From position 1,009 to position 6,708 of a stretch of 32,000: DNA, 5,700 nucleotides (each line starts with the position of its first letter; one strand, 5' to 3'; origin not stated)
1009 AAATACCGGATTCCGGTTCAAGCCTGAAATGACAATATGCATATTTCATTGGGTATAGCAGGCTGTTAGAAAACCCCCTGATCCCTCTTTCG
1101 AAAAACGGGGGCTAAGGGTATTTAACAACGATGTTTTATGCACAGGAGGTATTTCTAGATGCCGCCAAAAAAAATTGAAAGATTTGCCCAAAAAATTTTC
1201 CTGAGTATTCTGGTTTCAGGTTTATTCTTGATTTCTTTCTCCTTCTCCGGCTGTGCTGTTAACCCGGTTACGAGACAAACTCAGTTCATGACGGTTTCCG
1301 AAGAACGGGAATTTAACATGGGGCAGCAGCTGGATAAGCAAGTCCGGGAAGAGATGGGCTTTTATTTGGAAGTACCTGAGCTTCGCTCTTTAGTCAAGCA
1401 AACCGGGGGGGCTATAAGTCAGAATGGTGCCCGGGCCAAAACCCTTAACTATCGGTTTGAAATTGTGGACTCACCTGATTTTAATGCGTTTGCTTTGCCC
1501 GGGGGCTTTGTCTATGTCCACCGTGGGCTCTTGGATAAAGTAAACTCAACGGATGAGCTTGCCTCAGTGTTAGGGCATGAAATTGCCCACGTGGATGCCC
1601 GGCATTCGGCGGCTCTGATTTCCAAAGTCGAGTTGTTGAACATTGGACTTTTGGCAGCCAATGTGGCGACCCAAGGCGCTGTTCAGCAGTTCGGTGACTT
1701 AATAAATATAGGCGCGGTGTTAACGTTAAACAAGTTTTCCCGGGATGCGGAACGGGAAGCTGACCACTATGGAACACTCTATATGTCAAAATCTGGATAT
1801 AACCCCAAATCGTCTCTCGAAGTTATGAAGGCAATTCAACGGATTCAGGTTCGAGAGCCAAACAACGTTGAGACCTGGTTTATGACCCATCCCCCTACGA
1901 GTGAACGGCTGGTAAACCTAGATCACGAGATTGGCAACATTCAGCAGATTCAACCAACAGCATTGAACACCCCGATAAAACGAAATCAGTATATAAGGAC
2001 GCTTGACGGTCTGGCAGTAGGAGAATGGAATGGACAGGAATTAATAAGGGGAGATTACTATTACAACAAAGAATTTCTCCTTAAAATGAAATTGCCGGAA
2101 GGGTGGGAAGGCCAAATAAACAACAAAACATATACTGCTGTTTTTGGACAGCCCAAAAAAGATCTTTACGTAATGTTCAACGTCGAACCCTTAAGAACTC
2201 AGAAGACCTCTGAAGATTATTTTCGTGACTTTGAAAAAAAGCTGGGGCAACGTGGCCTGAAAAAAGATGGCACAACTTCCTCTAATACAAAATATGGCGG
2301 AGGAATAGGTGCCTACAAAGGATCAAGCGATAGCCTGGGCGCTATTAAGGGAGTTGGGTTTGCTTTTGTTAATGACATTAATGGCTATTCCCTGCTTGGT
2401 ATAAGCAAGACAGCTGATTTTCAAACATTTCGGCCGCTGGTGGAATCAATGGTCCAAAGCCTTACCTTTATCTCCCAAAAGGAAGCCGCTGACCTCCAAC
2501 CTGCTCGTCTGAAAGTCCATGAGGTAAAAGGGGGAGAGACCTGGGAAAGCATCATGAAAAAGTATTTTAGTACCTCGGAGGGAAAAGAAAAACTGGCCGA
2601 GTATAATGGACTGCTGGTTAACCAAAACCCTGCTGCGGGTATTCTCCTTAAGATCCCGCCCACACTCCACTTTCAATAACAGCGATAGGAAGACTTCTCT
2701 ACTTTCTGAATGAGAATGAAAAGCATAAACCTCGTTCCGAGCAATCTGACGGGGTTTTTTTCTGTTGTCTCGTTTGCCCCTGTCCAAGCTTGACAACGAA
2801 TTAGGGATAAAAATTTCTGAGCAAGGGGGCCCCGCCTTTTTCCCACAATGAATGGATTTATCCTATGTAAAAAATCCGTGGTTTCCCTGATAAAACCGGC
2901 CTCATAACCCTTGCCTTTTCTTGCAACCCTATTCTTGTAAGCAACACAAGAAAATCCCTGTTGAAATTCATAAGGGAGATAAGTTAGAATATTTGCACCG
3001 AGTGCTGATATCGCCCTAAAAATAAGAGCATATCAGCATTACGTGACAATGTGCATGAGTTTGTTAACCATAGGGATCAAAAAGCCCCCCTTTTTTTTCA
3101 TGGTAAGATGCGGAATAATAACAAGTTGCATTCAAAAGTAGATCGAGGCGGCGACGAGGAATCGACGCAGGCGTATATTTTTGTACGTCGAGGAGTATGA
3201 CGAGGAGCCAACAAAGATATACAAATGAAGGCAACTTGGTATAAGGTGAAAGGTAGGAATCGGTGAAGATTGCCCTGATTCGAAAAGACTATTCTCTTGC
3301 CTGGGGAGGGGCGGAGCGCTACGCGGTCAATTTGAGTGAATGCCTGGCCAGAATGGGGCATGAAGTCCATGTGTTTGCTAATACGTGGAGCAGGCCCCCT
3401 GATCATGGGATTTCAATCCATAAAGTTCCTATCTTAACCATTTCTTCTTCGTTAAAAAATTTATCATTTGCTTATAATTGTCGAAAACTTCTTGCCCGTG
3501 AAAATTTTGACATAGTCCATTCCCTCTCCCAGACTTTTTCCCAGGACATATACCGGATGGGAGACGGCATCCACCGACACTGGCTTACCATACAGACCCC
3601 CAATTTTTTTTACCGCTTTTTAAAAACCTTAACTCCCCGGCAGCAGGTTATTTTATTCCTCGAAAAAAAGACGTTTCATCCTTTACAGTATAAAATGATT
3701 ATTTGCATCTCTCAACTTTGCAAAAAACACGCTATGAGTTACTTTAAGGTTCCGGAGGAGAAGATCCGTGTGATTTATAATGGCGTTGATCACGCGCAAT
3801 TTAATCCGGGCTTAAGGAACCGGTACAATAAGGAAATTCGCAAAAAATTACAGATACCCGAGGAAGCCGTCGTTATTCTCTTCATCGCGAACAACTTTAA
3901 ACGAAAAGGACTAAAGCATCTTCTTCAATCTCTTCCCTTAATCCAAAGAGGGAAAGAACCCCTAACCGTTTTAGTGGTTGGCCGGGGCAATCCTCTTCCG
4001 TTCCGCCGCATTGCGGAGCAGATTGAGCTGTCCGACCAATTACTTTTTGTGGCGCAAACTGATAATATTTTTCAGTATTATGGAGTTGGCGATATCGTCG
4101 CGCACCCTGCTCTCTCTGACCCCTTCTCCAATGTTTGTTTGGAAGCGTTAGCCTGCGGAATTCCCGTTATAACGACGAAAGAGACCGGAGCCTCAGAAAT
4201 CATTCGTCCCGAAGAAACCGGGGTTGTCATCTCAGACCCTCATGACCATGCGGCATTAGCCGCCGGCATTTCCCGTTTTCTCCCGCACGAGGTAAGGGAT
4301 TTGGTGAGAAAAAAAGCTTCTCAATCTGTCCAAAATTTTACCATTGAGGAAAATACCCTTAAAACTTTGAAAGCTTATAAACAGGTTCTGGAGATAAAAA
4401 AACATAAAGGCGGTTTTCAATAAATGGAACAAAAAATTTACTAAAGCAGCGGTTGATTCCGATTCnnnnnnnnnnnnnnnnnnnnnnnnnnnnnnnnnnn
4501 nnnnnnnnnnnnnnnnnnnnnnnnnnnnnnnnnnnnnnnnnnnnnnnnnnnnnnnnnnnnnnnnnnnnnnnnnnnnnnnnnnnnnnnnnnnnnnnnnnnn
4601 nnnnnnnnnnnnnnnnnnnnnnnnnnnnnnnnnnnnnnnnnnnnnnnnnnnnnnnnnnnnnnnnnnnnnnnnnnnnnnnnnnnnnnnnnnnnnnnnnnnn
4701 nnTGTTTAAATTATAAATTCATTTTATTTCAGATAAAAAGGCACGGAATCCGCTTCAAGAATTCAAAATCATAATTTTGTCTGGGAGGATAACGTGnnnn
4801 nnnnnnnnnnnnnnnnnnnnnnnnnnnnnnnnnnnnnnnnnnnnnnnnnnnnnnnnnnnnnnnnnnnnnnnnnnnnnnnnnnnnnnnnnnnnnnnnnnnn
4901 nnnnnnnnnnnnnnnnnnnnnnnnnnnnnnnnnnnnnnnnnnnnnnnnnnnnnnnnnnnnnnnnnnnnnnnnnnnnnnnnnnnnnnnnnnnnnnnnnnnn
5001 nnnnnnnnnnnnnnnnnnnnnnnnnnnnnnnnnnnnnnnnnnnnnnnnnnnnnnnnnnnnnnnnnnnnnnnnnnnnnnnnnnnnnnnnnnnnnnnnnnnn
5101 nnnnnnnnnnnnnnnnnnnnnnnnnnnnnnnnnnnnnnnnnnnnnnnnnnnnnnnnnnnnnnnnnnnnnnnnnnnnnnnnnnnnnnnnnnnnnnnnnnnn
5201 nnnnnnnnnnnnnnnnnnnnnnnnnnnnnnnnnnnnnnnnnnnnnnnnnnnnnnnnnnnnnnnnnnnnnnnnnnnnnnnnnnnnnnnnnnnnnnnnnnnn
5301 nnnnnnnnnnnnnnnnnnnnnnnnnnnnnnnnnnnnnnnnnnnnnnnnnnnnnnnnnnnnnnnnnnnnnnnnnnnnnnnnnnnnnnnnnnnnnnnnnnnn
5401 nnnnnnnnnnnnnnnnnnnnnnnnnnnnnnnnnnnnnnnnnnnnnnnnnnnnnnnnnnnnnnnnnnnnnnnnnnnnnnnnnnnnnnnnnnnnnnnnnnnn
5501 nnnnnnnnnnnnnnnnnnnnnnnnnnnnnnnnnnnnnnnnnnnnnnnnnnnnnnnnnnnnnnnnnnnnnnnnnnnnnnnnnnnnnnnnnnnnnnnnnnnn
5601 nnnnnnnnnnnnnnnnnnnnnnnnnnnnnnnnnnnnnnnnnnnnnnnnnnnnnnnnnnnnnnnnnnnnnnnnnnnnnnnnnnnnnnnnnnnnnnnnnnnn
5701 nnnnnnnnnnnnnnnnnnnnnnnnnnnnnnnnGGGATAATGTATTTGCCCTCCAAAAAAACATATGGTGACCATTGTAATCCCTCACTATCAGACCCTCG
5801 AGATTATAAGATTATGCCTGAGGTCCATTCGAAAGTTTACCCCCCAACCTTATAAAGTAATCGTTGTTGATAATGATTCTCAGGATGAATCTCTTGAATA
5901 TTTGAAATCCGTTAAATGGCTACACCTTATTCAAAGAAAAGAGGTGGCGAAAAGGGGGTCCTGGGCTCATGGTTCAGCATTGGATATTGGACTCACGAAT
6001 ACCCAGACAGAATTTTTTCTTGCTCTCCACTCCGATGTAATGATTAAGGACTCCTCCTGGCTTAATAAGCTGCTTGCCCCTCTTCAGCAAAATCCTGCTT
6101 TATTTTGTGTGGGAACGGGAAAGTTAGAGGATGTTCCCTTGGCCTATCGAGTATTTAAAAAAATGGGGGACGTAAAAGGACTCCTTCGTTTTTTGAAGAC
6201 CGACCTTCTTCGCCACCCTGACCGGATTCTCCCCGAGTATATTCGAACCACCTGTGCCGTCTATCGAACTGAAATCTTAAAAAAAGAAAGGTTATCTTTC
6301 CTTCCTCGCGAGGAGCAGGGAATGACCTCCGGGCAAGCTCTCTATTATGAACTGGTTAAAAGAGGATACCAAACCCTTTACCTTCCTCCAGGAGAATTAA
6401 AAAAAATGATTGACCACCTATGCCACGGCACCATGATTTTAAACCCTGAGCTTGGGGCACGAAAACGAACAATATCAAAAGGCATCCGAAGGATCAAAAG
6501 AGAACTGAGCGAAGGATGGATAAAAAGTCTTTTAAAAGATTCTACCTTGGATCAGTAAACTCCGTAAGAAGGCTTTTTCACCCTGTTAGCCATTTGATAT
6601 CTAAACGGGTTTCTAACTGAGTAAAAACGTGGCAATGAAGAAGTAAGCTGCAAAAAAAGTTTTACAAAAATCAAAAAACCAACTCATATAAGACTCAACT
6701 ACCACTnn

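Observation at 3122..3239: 118-nt, 97% identical repeat with a long closing helix in the 5' leader of the GT4 gene: unclassified structured RNA or MITE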

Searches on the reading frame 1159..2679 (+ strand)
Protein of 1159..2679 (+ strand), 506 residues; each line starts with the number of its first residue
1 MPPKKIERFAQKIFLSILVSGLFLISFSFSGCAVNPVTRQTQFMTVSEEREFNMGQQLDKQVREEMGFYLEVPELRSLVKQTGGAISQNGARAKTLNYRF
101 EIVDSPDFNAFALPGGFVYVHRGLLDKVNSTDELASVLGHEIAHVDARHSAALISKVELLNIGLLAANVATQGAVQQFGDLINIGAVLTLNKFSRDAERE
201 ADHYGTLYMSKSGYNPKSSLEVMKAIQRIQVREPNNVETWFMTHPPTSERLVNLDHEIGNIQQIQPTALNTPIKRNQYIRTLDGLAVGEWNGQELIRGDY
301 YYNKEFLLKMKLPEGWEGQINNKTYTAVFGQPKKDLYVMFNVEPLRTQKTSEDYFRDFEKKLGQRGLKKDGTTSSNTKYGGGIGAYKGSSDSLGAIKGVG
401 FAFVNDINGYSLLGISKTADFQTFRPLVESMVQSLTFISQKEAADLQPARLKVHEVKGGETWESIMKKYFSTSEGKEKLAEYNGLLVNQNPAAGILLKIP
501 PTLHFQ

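Call 11: search_protein_families(library=pfam, proteins=[window:1159-2679:+])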
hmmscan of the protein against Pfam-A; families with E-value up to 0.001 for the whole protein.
window:1159-2679:+ (506 aa): 1 family
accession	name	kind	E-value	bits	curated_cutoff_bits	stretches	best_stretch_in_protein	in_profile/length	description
PF01435.24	Peptidase_M48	-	2.9e-34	119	20.3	1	90-257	19-185/186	Peptidase family M48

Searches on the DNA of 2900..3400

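Call 9: search_rna_families(source=window, start=2900, end=3400, threshold=evalue, max_evalue=10)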
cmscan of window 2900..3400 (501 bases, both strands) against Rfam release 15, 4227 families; matches with E-value up to 10: 3.
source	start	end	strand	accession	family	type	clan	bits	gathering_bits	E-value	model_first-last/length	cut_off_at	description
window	2989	3080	-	RF00398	SNORA15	Gene; snRNA; snoRNA; HACA-box;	-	14.6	47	5.6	1-137/137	no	Small nucleolar RNA SNORA15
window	3287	3387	+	RF02207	WT1-AS_5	Gene; lncRNA;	-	11.7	80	3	1-79/79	no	WT1 antisense RNA conserved region 5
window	2900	3031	+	RF02160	PART1_2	Gene; lncRNA;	-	8.2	55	7.5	128-249/249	5'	Prostate androgen-regulated transcript 1 conserved region 2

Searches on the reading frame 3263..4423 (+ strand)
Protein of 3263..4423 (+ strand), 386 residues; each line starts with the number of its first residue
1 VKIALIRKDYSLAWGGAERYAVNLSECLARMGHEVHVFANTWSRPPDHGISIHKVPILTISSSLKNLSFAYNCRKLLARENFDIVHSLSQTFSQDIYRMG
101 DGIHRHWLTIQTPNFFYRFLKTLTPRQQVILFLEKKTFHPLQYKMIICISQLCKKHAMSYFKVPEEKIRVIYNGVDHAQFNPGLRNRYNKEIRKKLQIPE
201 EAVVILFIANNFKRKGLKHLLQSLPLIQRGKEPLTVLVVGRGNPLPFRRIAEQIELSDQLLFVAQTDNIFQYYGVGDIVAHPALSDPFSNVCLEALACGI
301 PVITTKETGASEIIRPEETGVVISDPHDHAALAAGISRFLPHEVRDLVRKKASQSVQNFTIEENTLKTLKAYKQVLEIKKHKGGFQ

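Call 10: find_encoding_contigs(protein=window:3263-4423:+, flank=10000, max_places=10)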
Protein window:3263-4423:+ (386 aa): 2 contigs read that carry it; 1 place shown.
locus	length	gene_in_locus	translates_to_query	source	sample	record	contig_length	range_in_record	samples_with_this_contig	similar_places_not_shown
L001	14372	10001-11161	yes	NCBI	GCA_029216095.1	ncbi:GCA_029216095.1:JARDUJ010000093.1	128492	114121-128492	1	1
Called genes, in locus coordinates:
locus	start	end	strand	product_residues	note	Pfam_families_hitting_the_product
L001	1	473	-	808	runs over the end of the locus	PF03065:Glyco_hydro_57, PF12055:DUF3536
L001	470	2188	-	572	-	PF00128:Alpha-amylase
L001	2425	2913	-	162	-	PF13463:HTH_27 (faint), PF22381:Staph_reg_Sar_Rot, PF01047:MarR, PF12802:MarR_2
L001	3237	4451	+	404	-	PF02646:RmuC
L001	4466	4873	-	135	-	-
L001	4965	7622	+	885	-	PF13116:YhdP (faint)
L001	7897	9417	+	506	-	PF01435:Peptidase_M48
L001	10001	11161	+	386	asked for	PF20706:GT4-conflict (faint), PF13439:Glyco_transf_4, PF13579:Glyco_trans_4_4, PF00534:Glycos_transf_1, PF13692:Glyco_trans_1_4, PF13524:Glyco_trans_1_2 (faint)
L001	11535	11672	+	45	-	-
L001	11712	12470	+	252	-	-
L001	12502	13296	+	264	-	PF00535:Glycos_transf_2, PF13641:Glyco_tranf_2_3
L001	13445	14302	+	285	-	PF06293:Kdo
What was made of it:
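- An assembly breaks inside copy 2 (call 10).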

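Call 11: search_protein_families(library=pfam, proteins=[window:3263-4423:+])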
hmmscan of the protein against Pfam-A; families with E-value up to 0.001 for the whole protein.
window:3263-4423:+ (386 aa): 7 families
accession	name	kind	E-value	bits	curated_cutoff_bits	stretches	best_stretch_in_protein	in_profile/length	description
PF00534.26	Glycos_transf_1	-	6.6e-31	107.6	26.4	1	190-343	3-159/172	Glycosyl transferases group 1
PF13439.12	Glyco_transf_4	-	2.2e-29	103.1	28.5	1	14-178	1-169/170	Glycosyltransferase Family 4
PF13692.12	Glyco_trans_1_4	-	1.1e-24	87.8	27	1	204-340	3-140/142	Glycosyl transferases group 1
PF13579.12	Glyco_trans_4_4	-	6.4e-11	43.3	29.7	1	15-174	1-158/158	Glycosyl transferase 4-like domain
PF20706.3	GT4-conflict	-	1.7e-06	27.7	26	1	178-317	175-323/385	Family 4 Glycosyltransferase in conflict systems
PF13524.12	Glyco_trans_1_2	-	1.5e-05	25.4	25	1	292-354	67-128/144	Glycosyl transferase-like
PF13477.12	Glyco_trans_4_2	-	0.00019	22.1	23.4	1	18-87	10-80/139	Glycosyl transferase 4-like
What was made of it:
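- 3263..4423 (+): GT4 glycosyltransferase gene downstream of copy 1 (a neighbour, not part of the element). Pfam Glycos_transf_1 and Glyco_transf_4 (call 11).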

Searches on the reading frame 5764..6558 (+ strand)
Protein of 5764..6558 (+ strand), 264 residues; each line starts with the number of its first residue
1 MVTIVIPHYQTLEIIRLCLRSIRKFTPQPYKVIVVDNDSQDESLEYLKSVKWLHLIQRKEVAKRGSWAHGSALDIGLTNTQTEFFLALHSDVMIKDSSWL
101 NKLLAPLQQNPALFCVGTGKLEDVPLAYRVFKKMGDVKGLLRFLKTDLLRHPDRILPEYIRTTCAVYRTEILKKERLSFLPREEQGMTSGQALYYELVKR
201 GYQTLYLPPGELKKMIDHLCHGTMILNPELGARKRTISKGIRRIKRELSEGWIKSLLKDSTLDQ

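Call 11: search_protein_families(library=pfam, proteins=[window:5764-6558:+])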
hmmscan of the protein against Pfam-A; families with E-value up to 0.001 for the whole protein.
window:5764-6558:+ (264 aa): 2 families
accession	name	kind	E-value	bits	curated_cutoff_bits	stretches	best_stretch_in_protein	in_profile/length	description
PF00535.33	Glycos_transf_2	-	6.6e-19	68.9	23.3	1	3-174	1-166/168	Glycosyl transferase family 2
PF13641.12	Glyco_tranf_2_3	-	4.9e-09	37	27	1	2-208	3-205/230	Glycosyltransferase like family 2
